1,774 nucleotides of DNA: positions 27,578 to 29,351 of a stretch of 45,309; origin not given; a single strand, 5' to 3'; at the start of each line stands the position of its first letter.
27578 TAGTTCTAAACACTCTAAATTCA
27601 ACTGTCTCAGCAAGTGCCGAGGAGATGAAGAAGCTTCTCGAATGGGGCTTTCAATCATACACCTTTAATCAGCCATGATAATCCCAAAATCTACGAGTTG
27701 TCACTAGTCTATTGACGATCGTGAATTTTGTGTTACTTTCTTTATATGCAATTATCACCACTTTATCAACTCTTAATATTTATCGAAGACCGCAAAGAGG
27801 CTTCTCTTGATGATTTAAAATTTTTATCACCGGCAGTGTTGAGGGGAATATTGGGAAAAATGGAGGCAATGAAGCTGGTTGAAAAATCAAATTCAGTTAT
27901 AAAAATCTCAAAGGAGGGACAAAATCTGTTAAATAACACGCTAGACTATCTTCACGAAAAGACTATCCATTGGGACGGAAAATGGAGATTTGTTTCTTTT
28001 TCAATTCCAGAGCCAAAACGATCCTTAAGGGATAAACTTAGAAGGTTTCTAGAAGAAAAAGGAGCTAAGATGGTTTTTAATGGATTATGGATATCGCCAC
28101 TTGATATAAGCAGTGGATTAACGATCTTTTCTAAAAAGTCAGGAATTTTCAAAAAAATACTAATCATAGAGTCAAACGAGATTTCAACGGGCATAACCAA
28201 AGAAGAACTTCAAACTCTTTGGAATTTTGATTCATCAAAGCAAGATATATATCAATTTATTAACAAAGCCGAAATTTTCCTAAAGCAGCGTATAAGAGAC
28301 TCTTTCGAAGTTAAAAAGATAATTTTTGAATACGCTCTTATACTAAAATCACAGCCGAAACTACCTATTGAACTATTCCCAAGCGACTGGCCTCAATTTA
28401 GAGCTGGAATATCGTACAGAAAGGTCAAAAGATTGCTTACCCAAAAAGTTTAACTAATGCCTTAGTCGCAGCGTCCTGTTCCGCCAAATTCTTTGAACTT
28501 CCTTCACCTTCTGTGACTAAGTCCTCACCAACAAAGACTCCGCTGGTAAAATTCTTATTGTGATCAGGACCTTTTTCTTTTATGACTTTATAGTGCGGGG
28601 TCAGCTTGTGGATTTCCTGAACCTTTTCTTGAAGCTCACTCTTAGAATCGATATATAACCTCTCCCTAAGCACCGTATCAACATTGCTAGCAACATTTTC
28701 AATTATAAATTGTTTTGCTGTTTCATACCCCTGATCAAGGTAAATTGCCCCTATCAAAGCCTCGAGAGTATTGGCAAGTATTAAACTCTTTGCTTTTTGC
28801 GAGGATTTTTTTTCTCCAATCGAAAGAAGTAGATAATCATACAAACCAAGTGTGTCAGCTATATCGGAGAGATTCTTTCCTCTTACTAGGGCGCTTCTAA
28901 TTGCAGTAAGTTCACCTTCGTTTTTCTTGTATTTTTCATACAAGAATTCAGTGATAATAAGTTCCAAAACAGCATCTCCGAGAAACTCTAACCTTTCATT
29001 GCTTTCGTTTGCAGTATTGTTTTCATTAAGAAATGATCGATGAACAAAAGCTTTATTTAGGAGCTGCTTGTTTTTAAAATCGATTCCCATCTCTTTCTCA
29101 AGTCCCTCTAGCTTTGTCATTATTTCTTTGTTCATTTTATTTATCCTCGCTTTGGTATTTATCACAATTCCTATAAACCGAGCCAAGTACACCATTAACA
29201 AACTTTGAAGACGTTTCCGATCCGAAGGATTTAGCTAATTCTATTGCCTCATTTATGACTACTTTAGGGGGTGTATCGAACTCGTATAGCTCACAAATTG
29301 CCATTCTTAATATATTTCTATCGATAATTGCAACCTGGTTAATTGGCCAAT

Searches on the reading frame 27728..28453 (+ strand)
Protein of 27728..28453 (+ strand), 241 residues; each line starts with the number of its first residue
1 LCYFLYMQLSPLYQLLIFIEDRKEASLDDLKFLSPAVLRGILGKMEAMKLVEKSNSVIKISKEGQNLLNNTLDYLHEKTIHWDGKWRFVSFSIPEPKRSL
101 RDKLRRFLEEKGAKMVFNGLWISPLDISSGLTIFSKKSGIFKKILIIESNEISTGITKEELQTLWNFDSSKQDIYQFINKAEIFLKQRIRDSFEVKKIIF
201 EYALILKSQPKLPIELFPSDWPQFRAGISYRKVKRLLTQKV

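Call 101: search_protein_families(library=pfam, proteins=[window:27728-28453:+], max_evalue=0.001)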
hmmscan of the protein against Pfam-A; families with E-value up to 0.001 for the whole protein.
window:27728-28453:+ (241 aa): 1 family
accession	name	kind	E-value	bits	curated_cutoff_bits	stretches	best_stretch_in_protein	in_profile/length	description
PF20803.2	PaaX_M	-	5.4e-18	65.3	24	1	81-156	3-78/83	PaaX protein central Cas2-like domain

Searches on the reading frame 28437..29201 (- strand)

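Call 101: search_protein_families(library=pfam, proteins=[window:28437-29201:-], max_evalue=0.001)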
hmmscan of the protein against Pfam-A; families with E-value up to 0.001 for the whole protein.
window:28437-29201:- (254 aa): 5 families
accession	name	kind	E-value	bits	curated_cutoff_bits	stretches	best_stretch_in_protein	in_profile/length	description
PF14622.11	Ribonucleas_3_3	-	2.6e-38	131.5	35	1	44-171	1-125/128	Ribonuclease-III-like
PF00636.31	Ribonuclease_3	-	1.8e-26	93.3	27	1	69-158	1-102/102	Ribonuclease III domain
PF00035.32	dsrm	-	7.5e-16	58.9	23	1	187-251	2-65/66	Double-stranded RNA binding motif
PF22935.1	RM44_endonuclase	-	5.1e-08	33.5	27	1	40-153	15-139/139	Large ribosomal subunit protein mL44, endonuclease domain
PF24995.1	DSRM_2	-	0.00025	21.9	27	1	192-252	28-77/79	dsRNA binding domain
